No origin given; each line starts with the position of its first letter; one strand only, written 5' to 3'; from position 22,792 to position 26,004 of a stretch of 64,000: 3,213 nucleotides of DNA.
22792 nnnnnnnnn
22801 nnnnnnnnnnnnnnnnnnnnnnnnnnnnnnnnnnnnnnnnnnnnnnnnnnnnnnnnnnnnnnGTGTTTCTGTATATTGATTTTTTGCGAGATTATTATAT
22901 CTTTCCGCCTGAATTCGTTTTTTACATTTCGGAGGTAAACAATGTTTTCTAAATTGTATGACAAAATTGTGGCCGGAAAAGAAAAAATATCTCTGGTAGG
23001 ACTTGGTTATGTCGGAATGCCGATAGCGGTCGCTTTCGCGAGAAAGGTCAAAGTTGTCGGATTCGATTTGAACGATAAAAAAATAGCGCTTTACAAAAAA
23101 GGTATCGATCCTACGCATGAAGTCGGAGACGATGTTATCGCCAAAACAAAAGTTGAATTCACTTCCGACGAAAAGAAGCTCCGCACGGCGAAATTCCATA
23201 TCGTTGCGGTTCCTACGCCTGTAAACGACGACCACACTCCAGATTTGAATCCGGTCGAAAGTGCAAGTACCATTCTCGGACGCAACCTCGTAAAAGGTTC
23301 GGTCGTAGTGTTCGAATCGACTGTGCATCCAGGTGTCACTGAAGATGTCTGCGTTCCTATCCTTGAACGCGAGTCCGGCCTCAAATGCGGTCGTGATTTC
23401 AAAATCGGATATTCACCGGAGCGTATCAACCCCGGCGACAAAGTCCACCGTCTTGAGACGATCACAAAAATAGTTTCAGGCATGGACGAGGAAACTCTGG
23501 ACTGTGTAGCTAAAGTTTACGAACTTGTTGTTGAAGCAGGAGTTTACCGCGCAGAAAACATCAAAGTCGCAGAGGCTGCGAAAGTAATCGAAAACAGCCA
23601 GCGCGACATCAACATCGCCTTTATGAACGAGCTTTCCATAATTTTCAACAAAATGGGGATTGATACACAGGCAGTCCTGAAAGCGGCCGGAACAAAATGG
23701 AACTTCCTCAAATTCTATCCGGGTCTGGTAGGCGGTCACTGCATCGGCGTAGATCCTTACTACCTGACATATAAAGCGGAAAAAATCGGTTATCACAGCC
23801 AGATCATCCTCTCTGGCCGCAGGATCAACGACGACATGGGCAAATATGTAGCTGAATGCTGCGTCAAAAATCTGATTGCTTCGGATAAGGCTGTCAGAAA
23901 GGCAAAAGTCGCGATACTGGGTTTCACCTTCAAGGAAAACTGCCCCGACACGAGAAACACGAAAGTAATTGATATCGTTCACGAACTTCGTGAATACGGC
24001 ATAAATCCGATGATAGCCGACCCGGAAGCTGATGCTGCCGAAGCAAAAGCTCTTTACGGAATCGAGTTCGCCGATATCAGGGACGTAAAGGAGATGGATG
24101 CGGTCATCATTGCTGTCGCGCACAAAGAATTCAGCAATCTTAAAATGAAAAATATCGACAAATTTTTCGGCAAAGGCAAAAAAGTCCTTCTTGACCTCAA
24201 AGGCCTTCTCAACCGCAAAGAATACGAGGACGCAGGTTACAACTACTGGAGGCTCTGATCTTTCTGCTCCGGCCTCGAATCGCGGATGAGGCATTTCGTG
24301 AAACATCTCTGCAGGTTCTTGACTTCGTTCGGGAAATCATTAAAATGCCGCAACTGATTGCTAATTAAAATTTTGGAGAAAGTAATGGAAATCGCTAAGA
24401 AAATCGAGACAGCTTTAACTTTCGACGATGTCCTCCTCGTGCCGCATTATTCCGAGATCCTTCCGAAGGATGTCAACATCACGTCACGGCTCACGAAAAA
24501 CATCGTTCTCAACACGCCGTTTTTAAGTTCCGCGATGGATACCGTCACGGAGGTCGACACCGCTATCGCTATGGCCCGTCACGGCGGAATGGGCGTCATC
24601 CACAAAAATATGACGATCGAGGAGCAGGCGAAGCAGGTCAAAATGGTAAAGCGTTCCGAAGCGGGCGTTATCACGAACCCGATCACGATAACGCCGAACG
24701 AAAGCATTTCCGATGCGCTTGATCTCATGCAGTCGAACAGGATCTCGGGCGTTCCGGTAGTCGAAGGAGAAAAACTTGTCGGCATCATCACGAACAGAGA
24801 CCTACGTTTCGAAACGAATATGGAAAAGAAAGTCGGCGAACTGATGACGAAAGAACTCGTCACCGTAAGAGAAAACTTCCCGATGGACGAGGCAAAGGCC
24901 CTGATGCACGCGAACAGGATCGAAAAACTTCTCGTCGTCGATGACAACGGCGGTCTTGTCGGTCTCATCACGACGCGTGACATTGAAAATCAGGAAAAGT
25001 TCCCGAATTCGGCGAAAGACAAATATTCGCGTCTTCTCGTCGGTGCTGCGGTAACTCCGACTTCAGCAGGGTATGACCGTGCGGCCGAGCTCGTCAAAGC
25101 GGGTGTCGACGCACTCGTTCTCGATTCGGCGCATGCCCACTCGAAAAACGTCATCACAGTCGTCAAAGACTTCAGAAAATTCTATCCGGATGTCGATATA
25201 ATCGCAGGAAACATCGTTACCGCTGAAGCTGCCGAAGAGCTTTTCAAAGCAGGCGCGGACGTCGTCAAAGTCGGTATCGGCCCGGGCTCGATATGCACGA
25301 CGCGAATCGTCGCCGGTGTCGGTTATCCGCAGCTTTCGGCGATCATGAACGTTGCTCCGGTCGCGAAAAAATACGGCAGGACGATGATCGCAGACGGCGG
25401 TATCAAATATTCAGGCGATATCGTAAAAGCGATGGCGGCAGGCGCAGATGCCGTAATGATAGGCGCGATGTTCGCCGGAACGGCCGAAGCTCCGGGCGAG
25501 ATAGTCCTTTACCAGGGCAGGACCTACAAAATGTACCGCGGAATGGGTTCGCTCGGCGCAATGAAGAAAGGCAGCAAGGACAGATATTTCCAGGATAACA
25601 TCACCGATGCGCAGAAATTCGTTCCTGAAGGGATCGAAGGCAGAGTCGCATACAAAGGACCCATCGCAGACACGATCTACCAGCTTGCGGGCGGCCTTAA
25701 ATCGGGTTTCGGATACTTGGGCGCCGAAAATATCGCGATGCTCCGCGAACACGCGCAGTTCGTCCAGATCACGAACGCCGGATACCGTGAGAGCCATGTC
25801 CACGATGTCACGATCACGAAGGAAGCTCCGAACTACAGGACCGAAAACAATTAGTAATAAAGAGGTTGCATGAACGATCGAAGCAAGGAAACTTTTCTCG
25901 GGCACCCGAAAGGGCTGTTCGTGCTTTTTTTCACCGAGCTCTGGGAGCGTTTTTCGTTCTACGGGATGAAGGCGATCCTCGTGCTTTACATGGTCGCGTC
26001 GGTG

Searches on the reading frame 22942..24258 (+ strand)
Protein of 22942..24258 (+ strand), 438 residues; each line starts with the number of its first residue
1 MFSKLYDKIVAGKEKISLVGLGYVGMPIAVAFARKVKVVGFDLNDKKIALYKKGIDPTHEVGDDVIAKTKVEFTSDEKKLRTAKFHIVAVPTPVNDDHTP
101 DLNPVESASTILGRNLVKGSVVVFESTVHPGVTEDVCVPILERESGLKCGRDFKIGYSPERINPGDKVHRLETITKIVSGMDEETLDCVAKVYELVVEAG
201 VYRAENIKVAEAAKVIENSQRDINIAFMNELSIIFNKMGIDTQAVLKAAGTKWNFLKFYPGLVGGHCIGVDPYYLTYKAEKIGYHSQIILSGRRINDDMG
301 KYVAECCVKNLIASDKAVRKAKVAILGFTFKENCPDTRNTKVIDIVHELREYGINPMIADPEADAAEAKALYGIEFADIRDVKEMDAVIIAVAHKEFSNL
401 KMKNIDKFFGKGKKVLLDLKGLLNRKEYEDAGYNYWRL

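Call 50: search_protein_families(library=pfam, proteins=[window:22942-24258:+], max_evalue=0.001)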
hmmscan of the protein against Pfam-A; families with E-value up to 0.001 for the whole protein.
window:22942-24258:+ (438 aa): 3 families
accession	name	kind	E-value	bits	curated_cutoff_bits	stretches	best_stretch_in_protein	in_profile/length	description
PF03721.20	UDPG_MGDP_dh_N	-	8.5e-37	127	27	1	15-187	2-181/187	UDP-glucose/GDP-mannose dehydrogenase family, NAD binding domain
PF00984.24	UDPG_MGDP_dh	-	1.1e-25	90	25.4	1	209-297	2-93/94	UDP-glucose/GDP-mannose dehydrogenase family, central domain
PF03720.21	UDPG_MGDP_dh_C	-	4.5e-23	82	30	1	324-424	1-102/103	UDP-glucose/GDP-mannose dehydrogenase family, UDP binding domain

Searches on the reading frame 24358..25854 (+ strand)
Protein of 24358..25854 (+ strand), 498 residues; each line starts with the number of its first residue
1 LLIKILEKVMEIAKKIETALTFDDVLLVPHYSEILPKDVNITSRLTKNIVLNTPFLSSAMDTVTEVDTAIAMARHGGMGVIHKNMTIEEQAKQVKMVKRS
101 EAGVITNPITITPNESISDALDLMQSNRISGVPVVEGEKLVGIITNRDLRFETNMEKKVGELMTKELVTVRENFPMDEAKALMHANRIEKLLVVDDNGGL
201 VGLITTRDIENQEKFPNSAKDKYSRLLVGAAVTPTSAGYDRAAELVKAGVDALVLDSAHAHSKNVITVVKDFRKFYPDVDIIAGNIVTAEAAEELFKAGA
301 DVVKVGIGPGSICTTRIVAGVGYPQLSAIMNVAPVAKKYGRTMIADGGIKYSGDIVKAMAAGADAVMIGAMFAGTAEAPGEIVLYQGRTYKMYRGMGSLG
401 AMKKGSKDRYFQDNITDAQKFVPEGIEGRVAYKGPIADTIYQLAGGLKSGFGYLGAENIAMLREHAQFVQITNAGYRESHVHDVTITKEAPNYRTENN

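Call 82: list_cluster_members(proteins=[window:24358-25854:+, window:22942-24258:+, window:17719-18888:+])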
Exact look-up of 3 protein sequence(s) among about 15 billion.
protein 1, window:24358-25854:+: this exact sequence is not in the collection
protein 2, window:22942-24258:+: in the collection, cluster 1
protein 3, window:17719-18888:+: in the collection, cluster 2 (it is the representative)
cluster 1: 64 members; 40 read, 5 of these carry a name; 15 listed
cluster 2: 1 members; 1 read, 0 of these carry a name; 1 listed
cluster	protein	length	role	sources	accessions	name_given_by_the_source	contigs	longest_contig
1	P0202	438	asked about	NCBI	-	-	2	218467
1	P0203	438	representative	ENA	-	-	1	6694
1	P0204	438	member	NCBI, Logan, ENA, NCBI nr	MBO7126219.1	nucleotide sugar dehydrogenase [bacterium]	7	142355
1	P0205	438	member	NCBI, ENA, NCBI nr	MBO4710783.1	nucleotide sugar dehydrogenase [bacterium]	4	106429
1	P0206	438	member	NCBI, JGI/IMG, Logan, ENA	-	nucleotide sugar dehydrogenase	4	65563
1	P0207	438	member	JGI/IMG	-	UDP-N-acetyl-D-galactosamine dehydrogenase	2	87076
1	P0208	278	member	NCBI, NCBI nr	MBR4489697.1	nucleotide sugar dehydrogenase, partial [bacterium] | nucleotide sugar dehydrogenase [bacterium]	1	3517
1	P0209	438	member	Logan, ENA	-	-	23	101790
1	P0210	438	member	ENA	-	-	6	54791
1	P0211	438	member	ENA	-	-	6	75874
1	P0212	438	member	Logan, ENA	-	-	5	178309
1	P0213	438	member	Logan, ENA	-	-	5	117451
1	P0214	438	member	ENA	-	-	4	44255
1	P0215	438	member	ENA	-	-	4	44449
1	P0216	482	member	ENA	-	-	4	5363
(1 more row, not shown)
